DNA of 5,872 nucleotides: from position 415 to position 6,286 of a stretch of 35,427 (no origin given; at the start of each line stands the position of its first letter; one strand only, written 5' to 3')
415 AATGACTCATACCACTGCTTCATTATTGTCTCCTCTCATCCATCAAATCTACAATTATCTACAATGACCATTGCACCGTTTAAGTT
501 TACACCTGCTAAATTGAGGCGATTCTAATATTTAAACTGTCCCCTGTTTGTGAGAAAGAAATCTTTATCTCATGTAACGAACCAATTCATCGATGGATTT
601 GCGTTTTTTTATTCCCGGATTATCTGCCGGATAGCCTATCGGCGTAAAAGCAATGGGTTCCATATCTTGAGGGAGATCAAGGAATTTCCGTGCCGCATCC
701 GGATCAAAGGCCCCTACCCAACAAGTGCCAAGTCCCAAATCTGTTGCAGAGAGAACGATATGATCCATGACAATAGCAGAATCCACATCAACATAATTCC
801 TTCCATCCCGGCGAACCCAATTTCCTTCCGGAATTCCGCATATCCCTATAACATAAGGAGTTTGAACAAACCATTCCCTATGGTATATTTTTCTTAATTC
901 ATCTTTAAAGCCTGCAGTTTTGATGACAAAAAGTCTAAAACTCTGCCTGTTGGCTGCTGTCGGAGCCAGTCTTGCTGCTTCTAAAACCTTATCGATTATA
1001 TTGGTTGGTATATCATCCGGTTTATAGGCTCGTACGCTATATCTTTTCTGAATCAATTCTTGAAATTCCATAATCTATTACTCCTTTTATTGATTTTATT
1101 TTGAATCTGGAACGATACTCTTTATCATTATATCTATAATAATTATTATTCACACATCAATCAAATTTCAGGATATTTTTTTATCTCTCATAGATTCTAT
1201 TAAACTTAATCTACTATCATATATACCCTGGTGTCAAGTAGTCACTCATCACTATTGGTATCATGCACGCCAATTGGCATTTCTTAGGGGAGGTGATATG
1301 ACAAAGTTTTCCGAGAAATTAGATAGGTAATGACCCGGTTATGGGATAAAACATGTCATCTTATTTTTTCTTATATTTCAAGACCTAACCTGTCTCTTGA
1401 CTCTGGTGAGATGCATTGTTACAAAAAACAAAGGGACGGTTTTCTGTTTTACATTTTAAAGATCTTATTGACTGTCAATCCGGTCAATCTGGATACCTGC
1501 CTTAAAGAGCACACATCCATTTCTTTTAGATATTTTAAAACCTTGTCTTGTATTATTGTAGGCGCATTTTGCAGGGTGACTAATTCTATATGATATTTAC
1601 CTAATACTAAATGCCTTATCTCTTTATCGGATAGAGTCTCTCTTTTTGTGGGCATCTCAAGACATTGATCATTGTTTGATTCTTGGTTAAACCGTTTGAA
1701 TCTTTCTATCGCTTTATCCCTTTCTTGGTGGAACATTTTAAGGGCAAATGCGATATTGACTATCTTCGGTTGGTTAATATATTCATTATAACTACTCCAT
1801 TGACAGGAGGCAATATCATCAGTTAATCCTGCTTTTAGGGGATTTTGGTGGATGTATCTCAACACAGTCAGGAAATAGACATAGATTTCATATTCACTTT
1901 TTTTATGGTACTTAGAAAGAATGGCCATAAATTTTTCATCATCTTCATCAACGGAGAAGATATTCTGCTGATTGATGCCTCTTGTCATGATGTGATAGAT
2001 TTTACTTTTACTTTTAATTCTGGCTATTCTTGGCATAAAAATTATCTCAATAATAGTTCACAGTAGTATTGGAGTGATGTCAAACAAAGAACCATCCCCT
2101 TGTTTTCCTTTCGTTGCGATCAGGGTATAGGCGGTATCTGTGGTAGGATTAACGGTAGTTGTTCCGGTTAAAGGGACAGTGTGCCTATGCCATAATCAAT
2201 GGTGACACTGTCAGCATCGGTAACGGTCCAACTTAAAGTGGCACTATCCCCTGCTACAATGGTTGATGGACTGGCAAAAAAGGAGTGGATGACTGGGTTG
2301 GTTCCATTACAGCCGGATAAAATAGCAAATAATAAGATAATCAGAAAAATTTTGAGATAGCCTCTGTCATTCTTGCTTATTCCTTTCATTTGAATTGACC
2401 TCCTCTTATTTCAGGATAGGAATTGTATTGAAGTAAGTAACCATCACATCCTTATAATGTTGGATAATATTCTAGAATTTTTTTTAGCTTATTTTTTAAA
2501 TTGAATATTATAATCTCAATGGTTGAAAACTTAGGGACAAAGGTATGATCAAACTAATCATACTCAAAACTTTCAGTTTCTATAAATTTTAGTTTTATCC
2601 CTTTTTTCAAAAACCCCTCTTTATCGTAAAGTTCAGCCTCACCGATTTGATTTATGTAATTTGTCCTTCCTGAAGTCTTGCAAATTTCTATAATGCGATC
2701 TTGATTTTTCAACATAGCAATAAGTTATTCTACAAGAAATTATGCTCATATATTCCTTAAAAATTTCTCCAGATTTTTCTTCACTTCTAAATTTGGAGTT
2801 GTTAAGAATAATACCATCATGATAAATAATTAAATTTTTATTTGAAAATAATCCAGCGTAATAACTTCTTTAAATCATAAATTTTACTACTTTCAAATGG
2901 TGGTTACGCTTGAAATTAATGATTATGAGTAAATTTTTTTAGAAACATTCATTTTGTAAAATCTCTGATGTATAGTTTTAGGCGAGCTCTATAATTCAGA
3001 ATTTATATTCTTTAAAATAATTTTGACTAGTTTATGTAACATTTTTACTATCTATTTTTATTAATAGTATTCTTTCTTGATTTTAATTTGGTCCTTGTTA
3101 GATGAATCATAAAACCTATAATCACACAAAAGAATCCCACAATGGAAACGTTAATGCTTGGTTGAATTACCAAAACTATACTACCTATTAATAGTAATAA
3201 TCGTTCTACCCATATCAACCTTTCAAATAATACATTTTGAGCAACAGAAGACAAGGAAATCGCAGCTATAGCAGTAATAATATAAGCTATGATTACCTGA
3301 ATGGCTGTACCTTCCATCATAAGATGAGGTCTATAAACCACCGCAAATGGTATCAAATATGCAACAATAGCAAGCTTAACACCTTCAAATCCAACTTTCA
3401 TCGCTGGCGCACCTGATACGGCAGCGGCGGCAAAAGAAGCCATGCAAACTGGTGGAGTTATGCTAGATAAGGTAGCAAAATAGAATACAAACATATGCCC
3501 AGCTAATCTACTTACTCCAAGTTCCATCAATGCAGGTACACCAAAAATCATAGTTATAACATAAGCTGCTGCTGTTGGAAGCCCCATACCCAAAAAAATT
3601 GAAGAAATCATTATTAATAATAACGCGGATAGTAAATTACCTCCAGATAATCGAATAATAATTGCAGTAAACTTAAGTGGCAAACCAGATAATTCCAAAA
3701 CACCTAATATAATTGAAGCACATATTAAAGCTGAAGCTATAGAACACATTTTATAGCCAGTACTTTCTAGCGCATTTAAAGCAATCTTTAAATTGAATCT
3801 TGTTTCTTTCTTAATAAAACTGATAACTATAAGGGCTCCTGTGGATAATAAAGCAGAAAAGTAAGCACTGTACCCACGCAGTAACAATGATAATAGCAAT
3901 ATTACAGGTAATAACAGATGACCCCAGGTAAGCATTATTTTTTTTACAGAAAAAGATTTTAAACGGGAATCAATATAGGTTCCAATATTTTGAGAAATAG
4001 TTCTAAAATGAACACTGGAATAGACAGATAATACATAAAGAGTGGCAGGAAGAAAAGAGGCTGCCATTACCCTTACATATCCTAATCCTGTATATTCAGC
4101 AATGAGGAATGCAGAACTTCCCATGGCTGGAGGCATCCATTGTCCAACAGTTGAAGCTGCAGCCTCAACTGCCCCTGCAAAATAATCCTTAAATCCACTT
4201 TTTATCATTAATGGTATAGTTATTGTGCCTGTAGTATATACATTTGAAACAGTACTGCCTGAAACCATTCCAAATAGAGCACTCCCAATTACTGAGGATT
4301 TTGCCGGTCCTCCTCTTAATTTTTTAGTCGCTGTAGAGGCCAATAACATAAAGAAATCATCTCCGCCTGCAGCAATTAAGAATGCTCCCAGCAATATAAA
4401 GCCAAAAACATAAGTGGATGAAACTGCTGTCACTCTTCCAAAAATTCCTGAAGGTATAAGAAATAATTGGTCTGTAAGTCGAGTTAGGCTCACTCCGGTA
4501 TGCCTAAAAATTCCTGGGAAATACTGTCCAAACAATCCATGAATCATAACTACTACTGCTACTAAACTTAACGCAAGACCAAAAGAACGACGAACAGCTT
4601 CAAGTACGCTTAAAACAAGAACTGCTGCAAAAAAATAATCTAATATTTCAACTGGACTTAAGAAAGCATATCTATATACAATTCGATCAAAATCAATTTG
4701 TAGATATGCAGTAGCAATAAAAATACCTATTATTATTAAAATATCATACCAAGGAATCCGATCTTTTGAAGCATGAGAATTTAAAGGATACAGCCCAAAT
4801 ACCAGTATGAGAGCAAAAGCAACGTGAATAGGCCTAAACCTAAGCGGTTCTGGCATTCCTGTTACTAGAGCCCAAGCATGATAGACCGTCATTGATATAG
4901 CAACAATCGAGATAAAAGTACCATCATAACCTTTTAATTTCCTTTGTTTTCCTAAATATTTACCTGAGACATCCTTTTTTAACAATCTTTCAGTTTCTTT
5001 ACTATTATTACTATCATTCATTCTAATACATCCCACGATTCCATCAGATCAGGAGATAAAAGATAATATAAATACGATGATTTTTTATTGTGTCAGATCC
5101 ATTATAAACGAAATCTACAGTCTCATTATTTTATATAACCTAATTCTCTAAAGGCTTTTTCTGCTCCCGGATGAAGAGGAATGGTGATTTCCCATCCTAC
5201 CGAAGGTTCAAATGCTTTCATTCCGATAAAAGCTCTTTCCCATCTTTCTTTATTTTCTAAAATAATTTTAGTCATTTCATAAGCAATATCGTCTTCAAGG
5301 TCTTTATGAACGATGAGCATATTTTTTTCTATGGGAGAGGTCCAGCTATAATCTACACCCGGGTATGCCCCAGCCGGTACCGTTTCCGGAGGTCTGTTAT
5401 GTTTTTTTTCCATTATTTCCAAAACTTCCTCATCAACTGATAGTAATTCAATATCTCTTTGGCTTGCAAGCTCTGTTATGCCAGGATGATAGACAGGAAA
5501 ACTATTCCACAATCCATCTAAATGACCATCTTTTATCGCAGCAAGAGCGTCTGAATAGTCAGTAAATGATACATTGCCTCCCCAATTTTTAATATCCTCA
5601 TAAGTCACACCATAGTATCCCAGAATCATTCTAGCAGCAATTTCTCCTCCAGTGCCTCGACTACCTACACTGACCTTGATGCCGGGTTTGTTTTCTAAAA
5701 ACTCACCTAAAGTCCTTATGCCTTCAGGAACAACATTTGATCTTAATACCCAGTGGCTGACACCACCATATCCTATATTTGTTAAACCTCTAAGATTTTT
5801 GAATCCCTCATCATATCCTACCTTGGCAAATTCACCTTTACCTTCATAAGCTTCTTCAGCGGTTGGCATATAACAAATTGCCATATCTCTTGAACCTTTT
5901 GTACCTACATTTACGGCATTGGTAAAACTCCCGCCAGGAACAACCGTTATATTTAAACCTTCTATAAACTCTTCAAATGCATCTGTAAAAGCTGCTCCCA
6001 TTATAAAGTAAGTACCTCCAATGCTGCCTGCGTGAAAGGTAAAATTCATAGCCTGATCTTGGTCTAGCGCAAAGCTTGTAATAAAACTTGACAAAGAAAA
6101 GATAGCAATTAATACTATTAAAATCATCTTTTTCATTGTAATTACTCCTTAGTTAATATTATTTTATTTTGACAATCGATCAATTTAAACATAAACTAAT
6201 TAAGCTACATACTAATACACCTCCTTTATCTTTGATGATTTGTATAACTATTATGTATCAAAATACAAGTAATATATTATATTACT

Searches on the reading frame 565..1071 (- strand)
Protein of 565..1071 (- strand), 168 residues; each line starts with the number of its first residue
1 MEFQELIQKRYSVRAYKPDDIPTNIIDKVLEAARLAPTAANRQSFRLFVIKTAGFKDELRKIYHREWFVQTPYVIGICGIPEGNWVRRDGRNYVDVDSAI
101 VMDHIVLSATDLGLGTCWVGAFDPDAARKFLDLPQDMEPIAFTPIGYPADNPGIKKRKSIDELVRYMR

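Call 8: search_protein_families(library=pfam, proteins=[window:565-1071:-], max_evalue=0.001)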
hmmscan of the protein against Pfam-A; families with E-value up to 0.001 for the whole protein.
window:565-1071:- (168 aa): 2 families
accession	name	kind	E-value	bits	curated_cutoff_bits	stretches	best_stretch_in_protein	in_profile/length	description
PF00881.29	Nitroreductase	-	1.4e-26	94.2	23.5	2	7-68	1-62/167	Nitroreductase family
PF14512.11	TM1586_NiRdase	-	5.2e-18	65.9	27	1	4-166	3-151/215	Putative TM nitroreductase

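Call 54: list_cluster_members(proteins=[window:565-1071:-, window:3048-5036:-, window:6282-7454:-, window:9099-10376:-, window:10656-12611:-, window:12953-13924:-, window:17259-18362:-, window:25876-27165:-, window:28267-29271:-, window:33878-35209:-])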
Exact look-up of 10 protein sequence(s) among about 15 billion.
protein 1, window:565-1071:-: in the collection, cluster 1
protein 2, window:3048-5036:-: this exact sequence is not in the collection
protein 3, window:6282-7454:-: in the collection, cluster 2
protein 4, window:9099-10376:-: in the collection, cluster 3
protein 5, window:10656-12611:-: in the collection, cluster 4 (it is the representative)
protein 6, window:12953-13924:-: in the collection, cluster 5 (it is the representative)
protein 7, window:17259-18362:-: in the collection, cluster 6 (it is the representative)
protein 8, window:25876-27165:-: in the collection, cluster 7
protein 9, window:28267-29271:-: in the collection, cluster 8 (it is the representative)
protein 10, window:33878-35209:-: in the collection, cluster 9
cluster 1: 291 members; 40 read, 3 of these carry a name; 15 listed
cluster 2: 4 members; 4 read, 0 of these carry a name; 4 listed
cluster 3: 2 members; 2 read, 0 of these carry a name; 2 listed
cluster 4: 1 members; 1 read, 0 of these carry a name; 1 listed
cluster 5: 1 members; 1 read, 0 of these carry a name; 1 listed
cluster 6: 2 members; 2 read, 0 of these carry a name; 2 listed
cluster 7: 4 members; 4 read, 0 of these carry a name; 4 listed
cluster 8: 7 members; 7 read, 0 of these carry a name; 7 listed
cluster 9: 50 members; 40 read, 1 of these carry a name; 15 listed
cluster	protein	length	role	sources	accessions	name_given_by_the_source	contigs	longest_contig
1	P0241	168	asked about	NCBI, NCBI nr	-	-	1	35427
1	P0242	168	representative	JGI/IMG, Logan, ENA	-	-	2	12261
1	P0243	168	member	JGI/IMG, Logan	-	nitroreductase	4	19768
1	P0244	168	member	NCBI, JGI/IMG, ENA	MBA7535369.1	NADPH-dependent oxidoreductase [subsurface metagenome] | nitroreductase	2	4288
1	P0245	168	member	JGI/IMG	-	nitroreductase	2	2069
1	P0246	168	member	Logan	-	-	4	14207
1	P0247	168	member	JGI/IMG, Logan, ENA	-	-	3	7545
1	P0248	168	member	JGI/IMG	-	-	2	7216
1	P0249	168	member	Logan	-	-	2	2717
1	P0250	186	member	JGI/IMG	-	-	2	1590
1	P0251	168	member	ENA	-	-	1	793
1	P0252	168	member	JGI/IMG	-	-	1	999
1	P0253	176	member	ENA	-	-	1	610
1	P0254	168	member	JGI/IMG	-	-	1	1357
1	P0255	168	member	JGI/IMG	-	-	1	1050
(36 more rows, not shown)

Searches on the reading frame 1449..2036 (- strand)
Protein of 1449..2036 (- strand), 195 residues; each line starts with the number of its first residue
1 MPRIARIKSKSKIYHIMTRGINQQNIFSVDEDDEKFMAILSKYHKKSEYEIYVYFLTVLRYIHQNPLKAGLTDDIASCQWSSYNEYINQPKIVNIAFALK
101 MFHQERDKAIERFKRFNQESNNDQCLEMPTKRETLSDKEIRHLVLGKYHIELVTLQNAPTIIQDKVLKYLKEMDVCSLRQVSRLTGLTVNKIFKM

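Call 8: search_protein_families(library=pfam, proteins=[window:1449-2036:-], max_evalue=0.001)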
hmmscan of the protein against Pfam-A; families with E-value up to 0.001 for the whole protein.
window:1449-2036:- (195 aa): 0 families

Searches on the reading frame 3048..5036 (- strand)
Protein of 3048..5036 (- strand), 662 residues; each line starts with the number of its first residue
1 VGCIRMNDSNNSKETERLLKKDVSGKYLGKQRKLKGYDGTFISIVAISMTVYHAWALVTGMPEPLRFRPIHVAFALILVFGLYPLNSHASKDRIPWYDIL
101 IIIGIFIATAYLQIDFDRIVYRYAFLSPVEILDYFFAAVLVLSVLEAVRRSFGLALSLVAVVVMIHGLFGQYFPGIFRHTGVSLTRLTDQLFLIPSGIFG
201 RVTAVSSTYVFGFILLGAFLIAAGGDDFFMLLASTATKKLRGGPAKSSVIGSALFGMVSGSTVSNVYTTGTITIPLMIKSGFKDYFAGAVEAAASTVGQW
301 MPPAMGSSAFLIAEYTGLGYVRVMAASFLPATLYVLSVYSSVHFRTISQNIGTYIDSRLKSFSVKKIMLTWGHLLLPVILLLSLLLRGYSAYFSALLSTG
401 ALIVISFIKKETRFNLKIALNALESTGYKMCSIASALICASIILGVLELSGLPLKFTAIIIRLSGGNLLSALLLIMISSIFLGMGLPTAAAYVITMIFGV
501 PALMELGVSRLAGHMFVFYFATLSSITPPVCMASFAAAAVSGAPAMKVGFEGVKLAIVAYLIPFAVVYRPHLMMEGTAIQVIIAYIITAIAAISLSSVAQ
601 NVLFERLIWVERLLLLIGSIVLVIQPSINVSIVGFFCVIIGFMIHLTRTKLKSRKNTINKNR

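Call 4: search_protein_families(library=pfam, proteins=[window:3048-5036:-], max_evalue=0.01)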
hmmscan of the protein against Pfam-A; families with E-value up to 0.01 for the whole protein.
window:3048-5036:- (662 aa): 1 family
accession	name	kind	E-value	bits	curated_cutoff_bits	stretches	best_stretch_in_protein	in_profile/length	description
PF06808.19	DctM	-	1.5e-70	238.5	23.8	1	140-567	2-403/413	Tripartite ATP-independent periplasmic transporter, DctM component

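Call 5: search_protein_families(library=ncbifam, proteins=[window:3048-5036:-], max_evalue=0.01)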
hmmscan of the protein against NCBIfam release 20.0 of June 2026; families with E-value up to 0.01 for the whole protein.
window:3048-5036:- (662 aa): 2 families
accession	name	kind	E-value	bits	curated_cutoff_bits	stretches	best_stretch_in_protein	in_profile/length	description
TIGR02123.1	TRAP_fused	subfamily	1.3e-170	569.1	320.65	1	41-649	4-612/615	TRAP transporter fused permease subunit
TIGR00786.1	dctM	subfamily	7.7e-22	77.6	268.45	1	213-554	46-382/405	TRAP transporter large permease subunit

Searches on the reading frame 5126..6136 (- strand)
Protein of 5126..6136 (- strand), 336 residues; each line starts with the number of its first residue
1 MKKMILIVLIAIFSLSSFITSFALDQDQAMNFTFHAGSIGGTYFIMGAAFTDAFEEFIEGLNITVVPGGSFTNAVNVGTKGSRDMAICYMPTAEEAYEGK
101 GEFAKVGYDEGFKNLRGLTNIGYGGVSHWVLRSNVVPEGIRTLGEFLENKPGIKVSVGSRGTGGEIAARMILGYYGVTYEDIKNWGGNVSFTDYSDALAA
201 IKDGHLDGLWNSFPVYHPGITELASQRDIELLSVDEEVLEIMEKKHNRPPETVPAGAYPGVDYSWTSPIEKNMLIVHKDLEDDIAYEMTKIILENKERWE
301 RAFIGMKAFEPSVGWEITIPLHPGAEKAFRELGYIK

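Call 4: search_protein_families(library=pfam, proteins=[window:5126-6136:-], max_evalue=0.01)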
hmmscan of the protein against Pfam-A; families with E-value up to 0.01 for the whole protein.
window:5126-6136:- (336 aa): 1 family
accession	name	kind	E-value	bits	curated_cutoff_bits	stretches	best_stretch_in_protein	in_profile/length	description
PF16868.10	NMT1_3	-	6.4e-45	154.4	27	1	36-333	3-289/289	NMT1-like family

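Call 5: search_protein_families(library=ncbifam, proteins=[window:5126-6136:-], max_evalue=0.01)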
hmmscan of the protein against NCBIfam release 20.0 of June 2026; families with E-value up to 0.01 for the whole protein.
window:5126-6136:- (336 aa): 1 family
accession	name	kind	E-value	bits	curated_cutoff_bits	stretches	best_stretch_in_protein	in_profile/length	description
TIGR02122.1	TRAP_TAXI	subfamily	4.1e-47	160.6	84.35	1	1-333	1-320/320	TAXI family TRAP transporter solute-binding subunit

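Call 29: find_encoding_contigs(protein=window:5126-6136:-, flank=10000, max_places=5)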
Protein window:5126-6136:- (336 aa): 1 contig read that carries it; 1 place shown.
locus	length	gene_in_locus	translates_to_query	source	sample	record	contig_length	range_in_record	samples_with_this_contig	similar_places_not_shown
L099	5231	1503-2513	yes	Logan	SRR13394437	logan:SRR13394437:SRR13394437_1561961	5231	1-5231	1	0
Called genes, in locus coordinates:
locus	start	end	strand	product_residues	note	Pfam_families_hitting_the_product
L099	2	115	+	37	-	?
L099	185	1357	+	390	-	PF02746:MR_MLE_N, PF13378:MR_MLE_C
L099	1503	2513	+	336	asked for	PF16868:NMT1_3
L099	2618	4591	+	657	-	PF06808:DctM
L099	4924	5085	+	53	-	PF08889:WbqC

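Call 43: search_solved_structures(query=window:5126-6136:-, max_evalue=0.001)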
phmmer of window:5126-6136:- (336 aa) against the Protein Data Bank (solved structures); distinct sequences matched with E-value up to 0.001: 7.
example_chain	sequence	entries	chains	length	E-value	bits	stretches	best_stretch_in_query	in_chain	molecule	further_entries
1us4_A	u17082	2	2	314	7.4e-22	81.3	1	32-336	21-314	PUTATIVE GLUR0 LIGAND BINDING CORE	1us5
8u79_A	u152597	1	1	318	8.4e-22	81.2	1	32-336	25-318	Immunogenic protein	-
9ibp_A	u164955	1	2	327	3.5e-21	79.1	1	28-333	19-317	Immunogenic protein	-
8s4j_A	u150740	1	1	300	1.4e-13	54.1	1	32-336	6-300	TAXI family TRAP transporter solute-binding subunit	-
9ibo_A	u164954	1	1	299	1.8e-13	53.8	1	33-336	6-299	TAXI family TRAP transporter solute-binding subunit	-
9oz4_A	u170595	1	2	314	6.3e-13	52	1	34-335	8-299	TRAP transporter solute receptor, TAXI family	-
4ddd_A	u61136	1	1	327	1.7e-09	40.7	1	81-336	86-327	Immunogenic protein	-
